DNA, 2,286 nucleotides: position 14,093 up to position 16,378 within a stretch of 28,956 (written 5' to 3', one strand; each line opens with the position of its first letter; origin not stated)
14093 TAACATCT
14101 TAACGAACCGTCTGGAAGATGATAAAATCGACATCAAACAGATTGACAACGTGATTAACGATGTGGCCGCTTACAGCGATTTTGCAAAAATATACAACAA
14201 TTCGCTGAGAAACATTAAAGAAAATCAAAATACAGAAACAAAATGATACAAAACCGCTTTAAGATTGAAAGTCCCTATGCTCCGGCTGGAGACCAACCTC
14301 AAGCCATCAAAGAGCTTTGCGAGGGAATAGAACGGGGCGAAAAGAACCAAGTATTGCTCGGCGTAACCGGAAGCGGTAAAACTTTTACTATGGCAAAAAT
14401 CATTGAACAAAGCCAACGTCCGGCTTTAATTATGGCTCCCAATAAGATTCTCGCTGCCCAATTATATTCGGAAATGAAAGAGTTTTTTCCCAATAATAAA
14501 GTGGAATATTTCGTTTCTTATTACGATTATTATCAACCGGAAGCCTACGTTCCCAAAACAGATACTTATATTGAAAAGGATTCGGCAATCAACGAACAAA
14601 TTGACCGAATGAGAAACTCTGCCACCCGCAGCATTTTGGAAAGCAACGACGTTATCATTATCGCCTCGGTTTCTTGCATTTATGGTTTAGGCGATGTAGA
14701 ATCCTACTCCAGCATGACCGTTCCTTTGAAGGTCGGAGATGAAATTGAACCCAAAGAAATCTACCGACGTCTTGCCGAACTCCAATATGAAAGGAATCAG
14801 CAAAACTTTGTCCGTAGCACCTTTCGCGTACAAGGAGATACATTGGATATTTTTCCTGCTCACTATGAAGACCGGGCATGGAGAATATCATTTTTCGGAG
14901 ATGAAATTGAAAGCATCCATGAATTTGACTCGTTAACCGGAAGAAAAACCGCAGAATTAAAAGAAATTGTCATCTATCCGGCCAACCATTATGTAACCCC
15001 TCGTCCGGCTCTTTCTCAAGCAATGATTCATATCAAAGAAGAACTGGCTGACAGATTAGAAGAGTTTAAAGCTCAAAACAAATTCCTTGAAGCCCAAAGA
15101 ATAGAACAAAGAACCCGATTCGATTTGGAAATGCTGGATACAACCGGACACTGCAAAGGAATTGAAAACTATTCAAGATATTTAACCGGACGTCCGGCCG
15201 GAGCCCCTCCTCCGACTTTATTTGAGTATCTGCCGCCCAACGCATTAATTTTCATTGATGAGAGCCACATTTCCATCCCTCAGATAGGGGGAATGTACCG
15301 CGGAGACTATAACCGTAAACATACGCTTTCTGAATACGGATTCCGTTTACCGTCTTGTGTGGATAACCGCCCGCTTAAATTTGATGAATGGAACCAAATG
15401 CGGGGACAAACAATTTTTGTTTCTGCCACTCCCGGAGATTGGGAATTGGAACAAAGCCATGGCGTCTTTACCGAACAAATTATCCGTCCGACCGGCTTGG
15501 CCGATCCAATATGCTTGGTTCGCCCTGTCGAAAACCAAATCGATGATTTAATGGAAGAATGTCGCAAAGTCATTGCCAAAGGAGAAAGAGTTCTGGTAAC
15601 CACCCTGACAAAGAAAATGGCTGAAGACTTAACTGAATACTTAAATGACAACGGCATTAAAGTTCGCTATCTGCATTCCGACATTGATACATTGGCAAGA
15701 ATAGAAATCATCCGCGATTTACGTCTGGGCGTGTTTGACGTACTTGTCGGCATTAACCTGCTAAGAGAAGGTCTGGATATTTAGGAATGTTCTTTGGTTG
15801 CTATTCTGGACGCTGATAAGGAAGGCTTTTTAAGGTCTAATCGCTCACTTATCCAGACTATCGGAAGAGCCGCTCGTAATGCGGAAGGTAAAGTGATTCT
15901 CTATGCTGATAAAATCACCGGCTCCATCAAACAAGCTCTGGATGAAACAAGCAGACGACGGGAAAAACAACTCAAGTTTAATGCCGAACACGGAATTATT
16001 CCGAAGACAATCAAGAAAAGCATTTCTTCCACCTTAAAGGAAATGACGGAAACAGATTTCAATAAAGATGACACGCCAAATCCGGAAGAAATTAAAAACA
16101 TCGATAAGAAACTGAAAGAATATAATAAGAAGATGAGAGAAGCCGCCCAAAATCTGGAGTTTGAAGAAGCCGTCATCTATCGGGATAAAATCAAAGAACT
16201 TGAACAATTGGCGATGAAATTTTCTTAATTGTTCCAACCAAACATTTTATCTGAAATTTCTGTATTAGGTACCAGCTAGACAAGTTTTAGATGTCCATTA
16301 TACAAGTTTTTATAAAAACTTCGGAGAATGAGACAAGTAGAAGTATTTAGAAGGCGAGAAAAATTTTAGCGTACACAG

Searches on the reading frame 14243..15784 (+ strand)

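Call 76: search_protein_families(library=pfam, proteins=[window:14243-15784:+], max_evalue=0.0001)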
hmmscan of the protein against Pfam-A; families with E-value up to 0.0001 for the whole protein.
window:14243-15784:+ (513 aa): 4 families
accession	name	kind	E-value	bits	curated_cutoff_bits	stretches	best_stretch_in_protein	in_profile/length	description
PF17757.6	UvrB_inter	-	5e-35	119.9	22.9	1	161-250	2-91/91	UvrB interaction domain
PF04851.21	ResIII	-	7.8e-14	52.3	22.5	1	17-139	7-130/164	Type III restriction enzyme, res subunit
PF00271.37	Helicase_C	-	3.4e-11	43.8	23.5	1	439-513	5-81/110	Helicase conserved C-terminal domain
PF00270.35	DEAD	-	4.4e-09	36.7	26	1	18-88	4-77/167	DEAD/DEAH box helicase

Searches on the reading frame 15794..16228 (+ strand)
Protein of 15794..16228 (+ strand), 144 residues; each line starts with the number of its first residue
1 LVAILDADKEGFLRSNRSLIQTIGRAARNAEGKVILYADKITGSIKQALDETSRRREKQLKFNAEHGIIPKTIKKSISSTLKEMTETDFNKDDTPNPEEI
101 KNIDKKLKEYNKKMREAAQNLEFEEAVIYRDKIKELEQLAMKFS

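Call 76: search_protein_families(library=pfam, proteins=[window:15794-16228:+], max_evalue=0.0001)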
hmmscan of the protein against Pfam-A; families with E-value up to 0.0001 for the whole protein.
window:15794-16228:+ (144 aa): 2 families
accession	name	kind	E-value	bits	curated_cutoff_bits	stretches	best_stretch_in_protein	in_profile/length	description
PF12344.14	UvrB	-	8.6e-22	77.2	27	1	36-77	1-42/43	Ultra-violet resistance protein B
PF02151.25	UVR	-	6.8e-09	35.6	21.5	1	104-138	1-35/36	UvrB/uvrC motif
